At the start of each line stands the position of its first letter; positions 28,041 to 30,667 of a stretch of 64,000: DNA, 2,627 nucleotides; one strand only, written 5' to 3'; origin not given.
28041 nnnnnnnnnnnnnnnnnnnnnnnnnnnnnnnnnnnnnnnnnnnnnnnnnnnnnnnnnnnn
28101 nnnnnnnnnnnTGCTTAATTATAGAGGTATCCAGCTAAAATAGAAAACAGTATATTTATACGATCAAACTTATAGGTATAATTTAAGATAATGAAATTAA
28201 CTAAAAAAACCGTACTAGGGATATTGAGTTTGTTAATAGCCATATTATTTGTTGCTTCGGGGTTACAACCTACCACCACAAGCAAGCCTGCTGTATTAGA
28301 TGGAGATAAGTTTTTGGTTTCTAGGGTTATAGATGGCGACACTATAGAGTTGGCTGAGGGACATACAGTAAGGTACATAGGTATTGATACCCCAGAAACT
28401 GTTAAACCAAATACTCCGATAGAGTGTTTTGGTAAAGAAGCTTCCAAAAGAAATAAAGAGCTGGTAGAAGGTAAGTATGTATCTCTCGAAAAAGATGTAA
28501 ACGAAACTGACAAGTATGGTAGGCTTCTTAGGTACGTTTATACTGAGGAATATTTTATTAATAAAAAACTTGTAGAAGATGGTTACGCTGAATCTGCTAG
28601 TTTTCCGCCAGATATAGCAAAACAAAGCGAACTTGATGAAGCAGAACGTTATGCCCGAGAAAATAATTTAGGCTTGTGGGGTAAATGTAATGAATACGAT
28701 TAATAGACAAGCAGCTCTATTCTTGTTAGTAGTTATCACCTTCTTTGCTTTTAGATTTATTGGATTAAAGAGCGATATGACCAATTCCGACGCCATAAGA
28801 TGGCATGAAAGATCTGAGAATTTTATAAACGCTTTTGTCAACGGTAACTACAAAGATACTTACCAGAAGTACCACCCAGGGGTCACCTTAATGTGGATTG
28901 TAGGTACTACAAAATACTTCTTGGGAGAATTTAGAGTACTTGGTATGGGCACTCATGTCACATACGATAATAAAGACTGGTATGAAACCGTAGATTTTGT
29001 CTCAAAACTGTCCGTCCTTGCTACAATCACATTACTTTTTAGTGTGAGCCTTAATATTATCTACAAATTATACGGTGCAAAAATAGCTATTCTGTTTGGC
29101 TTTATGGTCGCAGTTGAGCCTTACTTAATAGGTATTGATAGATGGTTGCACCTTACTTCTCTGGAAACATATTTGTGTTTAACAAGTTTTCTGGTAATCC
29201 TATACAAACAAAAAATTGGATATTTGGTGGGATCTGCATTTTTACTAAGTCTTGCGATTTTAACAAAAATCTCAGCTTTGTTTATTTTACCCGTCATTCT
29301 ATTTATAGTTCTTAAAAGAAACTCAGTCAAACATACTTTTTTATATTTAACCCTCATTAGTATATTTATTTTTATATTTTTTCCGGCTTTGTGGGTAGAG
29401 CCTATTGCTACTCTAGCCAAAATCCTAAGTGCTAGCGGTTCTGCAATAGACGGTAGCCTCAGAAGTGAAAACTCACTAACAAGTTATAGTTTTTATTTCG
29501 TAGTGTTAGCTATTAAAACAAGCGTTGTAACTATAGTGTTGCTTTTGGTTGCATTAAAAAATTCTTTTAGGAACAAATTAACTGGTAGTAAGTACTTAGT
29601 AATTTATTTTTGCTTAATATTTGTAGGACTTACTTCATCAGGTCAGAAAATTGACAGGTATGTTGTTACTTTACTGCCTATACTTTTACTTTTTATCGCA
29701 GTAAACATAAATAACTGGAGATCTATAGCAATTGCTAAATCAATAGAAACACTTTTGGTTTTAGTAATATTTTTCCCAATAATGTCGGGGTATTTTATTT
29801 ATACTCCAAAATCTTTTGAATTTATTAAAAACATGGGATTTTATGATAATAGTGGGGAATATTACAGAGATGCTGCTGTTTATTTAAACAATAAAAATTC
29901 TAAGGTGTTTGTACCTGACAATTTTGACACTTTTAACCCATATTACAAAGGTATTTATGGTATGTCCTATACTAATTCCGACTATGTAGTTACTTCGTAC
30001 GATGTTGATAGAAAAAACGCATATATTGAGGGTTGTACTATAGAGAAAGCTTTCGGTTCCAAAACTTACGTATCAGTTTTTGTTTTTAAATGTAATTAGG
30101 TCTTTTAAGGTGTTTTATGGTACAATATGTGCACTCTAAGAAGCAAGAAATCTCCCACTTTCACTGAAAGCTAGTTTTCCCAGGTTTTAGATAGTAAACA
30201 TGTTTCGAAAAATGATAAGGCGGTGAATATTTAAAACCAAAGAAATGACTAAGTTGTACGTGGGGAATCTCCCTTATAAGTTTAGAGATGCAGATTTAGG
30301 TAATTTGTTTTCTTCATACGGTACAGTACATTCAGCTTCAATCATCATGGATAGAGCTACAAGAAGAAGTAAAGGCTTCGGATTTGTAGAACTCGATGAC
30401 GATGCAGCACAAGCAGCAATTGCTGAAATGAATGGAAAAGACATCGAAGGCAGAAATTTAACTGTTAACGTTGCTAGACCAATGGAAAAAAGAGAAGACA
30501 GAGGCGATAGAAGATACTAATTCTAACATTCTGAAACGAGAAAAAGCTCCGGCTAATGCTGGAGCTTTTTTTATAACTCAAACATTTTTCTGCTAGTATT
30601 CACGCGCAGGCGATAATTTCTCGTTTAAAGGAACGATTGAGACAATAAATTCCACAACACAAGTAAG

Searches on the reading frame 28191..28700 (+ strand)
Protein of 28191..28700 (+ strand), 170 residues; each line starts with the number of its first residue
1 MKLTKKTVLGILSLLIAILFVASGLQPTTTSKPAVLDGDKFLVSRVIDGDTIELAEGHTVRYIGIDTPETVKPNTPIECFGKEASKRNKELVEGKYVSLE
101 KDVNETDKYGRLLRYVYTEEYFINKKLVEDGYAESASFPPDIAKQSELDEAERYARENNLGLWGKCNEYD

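Call 21: search_protein_families(library=pfam, proteins=[window:28191-28700:+], max_evalue=0.001)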
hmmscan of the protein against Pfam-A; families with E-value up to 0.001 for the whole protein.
window:28191-28700:+ (170 aa): 1 family
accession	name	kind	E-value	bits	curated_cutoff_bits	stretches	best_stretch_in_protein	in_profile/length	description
PF00565.23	SNase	-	1.4e-24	87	21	1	59-164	1-106/107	Staphylococcal nuclease homologue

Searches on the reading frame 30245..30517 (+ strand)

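Call 21: search_protein_families(library=pfam, proteins=[window:30245-30517:+], max_evalue=0.001)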
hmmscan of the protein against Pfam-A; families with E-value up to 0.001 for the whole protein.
window:30245-30517:+ (91 aa): 1 family
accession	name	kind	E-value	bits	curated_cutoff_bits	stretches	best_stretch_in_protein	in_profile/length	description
PF00076.28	RRM_1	-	6.9e-20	71.1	20.7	1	4-72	1-69/70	RNA recognition motif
